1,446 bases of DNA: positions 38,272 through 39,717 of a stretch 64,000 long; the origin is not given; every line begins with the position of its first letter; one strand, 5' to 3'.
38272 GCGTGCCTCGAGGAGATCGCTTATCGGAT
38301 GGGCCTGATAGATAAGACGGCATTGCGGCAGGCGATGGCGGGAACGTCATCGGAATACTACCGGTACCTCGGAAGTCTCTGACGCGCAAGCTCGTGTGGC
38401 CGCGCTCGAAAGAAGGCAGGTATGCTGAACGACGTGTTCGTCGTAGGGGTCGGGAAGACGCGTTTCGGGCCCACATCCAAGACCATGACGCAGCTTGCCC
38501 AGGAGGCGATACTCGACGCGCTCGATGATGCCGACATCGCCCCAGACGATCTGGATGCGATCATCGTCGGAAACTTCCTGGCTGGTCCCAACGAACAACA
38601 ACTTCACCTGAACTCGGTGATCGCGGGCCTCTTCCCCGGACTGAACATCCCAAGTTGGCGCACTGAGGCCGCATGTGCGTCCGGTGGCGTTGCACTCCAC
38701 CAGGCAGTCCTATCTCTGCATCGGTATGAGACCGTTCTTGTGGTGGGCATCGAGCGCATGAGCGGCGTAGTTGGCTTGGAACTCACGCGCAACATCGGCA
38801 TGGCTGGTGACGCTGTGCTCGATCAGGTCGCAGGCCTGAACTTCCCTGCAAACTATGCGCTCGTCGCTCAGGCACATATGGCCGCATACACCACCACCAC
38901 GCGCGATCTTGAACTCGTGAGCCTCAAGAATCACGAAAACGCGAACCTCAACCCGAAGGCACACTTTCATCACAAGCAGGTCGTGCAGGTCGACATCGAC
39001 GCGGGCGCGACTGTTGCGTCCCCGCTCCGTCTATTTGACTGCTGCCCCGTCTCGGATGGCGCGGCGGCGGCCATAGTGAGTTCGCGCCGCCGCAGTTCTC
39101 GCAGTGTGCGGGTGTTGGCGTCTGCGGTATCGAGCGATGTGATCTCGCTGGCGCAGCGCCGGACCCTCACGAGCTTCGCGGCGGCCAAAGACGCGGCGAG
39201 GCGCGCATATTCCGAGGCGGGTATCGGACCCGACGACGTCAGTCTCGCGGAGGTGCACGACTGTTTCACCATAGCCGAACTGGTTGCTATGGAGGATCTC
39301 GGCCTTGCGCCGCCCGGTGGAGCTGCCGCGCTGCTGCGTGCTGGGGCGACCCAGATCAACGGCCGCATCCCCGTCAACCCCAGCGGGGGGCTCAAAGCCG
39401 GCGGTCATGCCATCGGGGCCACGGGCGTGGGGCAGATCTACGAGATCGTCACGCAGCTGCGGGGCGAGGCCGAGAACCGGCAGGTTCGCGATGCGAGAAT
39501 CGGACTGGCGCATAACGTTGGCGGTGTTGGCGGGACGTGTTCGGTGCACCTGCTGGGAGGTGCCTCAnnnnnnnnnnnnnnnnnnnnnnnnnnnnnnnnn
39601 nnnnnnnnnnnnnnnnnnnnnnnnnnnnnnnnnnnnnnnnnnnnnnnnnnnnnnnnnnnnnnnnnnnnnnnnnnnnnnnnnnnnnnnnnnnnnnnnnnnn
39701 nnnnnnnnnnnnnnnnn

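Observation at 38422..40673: Archaeal-type thiolase translationally coupled to a DUF35::3-hydroxyacyl-CoA dehydrogenase fusion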

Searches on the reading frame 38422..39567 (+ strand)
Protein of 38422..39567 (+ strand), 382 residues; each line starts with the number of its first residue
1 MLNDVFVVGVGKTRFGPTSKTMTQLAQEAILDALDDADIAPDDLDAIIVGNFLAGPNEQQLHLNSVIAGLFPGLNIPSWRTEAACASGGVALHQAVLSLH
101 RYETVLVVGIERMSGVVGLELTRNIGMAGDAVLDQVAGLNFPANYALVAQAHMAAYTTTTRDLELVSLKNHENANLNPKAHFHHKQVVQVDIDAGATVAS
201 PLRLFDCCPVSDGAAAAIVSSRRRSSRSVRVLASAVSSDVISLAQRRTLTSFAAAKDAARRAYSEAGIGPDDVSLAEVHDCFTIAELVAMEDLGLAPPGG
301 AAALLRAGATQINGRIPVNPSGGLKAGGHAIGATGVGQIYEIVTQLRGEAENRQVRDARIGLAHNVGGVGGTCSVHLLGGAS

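Call 4: search_protein_families(library=pfam, proteins=[window:38422-39567:+], max_evalue=1)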
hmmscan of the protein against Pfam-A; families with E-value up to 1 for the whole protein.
window:38422-39567:+ (382 aa): 6 families
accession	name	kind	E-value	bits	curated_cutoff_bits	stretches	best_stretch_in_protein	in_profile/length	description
PF22691.2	Thiolase_C_1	-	2.3e-44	151.1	28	1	237-379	3-143/144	Thiolase C-terminal domain-like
PF00108.29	Thiolase_N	-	2.8e-19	70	26.4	1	5-222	1-259/260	Thiolase, N-terminal domain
PF02803.24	Thiolase_C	-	3.6e-08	33.5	27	1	256-362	25-113/123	Thiolase, C-terminal domain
PF00109.32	ketoacyl-synt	-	9.8e-06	25.8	20.8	1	73-127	162-218/252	Beta-ketoacyl synthase, N-terminal domain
PF08545.16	ACP_syn_III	-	9.3e-05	22.7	24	1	82-131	4-55/80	3-Oxoacyl-[acyl-carrier-protein (ACP)] synthase III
PF02801.28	Ketoacyl-synt_C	-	0.0012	19.3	20.8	1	248-280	20-52/119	Beta-ketoacyl synthase, C-terminal domain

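Call 6: search_protein_families(library=ncbifam, proteins=[window:38422-39567:+], max_evalue=1)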
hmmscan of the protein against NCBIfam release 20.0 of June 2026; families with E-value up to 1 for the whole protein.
window:38422-39567:+ (382 aa): 43 families (the best 25 are shown)
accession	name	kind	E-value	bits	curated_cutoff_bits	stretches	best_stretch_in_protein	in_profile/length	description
NF004720.0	PRK06064.1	subfamily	1.2e-122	409.4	420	1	3-379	2-386/389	thiolase domain-containing protein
NF053570.1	AcCoTHIOL_METTL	equivalog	3.1e-108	362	600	1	3-379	2-382/385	acetyl-CoA acetyltransferase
NF005704.0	PRK07516.1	subfamily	8.3e-87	291.6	412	1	3-371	2-378/389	thiolase domain-containing protein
NF009228.0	PRK12578.1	subfamily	9.7e-82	274.6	485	1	3-378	3-385/387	thiolase domain-containing protein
NF004810.0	PRK06157.1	equivalog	6.5e-81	272.5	403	1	3-379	7-396/400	acetyl-CoA acetyltransferase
NF006102.0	PRK08256.1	subfamily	1e-70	238.8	436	1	2-378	2-390/394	lipid-transfer protein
NF004715.0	PRK06059.1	equivalog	9.8e-65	219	424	1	2-375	3-395/399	lipid-transfer protein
NF004936.0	PRK06289.1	equivalog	2e-61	208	375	1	3-377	3-400/405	acetyl-CoA acetyltransferase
NF004982.0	PRK06365.1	equivalog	3.2e-59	201.1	695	2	3-248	16-267/430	thiolase domain-containing protein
NF053628.1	BnzsclthlBbsBGT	equivalog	1.1e-54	185.7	750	1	3-372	5-375/389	benzoylsuccinyl-CoA thiolase subunit BbsB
NF006180.0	PRK08313.1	subfamily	1.3e-53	182.2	514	1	3-379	4-383/389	thiolase domain-containing protein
NF005892.0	PRK07855.1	subfamily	4.4e-47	160.8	469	2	135-359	141-370/390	lipid-transfer protein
NF004811.0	PRK06158.1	subfamily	2.4e-43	148.6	421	1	6-379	11-379/384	acetyl-CoA acetyltransferase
NF004721.0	PRK06065.1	equivalog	4.1e-38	131.3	455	1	3-368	10-381/393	thiolase domain-containing protein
NF006010.0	PRK08142.1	subfamily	2.6e-37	128.5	462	1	18-372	21-376/388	thiolase domain-containing protein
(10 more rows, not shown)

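Call 42: search_solved_structures(query=window:38422-39567:+, max_evalue=1e-20, show_alignments=2)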
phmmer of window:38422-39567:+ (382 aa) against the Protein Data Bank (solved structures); distinct sequences matched with E-value up to 1e-20: 18.
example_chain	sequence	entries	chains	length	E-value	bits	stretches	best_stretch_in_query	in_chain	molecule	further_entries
6esq_A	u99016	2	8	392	9.8e-73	248.5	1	3-379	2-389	acetoacetyl-CoA thiolase | Acetyl-CoA acetyltransferase thiolase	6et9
7yvy_A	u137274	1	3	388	4.3e-71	243.1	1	5-378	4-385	Acetyl-CoA acetyltransferase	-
4yzo_A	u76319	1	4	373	1.2e-54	189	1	5-379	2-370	Putative acyl-CoA acyltransferase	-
7pxp_C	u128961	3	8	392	3e-48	168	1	3-378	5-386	Benzoylsuccinyl-CoA thiolase subunit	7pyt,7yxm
4bi9_A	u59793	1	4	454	3.4e-48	167.8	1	18-372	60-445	3-KETOACYL-COA THIOLASE, PUTATIVE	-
4bia_A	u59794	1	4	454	8.1e-47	163.3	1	18-372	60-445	3-KETOACYL-COA THIOLASE, PUTATIVE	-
6hsj_A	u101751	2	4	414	6.5e-46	160.3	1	3-375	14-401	SCP2-thiolase (type-1)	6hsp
6hrv_A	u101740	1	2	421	6.9e-46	160.2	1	3-375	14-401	SCP2-thiolase (type-1)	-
3zbg_A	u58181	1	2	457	3.8e-41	144.6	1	44-372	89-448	3-KETOACYL-COA THIOLASE-LIKE PROTEIN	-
3zbk_A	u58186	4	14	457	7.4e-40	140.4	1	44-372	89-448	3-KETOACYL-COA THIOLASE-LIKE PROTEIN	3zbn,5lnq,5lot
3zbl_A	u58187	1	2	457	9.8e-40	140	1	44-372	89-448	3-KETOACYL-COA THIOLASE-LIKE PROTEIN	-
4u4e_A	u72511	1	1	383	1.1e-31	113.5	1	20-379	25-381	Thiolase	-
6ok1_A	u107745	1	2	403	3.1e-29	105.4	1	7-352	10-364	Lipid-transfer protein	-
9skh_I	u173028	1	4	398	9.9e-25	90.6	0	257-376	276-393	2,4-diacetylphloroglucinol biosynthesis protein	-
9skm_I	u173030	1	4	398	2.3e-23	86.1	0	257-376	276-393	2,4-diacetylphloroglucinol biosynthesis protein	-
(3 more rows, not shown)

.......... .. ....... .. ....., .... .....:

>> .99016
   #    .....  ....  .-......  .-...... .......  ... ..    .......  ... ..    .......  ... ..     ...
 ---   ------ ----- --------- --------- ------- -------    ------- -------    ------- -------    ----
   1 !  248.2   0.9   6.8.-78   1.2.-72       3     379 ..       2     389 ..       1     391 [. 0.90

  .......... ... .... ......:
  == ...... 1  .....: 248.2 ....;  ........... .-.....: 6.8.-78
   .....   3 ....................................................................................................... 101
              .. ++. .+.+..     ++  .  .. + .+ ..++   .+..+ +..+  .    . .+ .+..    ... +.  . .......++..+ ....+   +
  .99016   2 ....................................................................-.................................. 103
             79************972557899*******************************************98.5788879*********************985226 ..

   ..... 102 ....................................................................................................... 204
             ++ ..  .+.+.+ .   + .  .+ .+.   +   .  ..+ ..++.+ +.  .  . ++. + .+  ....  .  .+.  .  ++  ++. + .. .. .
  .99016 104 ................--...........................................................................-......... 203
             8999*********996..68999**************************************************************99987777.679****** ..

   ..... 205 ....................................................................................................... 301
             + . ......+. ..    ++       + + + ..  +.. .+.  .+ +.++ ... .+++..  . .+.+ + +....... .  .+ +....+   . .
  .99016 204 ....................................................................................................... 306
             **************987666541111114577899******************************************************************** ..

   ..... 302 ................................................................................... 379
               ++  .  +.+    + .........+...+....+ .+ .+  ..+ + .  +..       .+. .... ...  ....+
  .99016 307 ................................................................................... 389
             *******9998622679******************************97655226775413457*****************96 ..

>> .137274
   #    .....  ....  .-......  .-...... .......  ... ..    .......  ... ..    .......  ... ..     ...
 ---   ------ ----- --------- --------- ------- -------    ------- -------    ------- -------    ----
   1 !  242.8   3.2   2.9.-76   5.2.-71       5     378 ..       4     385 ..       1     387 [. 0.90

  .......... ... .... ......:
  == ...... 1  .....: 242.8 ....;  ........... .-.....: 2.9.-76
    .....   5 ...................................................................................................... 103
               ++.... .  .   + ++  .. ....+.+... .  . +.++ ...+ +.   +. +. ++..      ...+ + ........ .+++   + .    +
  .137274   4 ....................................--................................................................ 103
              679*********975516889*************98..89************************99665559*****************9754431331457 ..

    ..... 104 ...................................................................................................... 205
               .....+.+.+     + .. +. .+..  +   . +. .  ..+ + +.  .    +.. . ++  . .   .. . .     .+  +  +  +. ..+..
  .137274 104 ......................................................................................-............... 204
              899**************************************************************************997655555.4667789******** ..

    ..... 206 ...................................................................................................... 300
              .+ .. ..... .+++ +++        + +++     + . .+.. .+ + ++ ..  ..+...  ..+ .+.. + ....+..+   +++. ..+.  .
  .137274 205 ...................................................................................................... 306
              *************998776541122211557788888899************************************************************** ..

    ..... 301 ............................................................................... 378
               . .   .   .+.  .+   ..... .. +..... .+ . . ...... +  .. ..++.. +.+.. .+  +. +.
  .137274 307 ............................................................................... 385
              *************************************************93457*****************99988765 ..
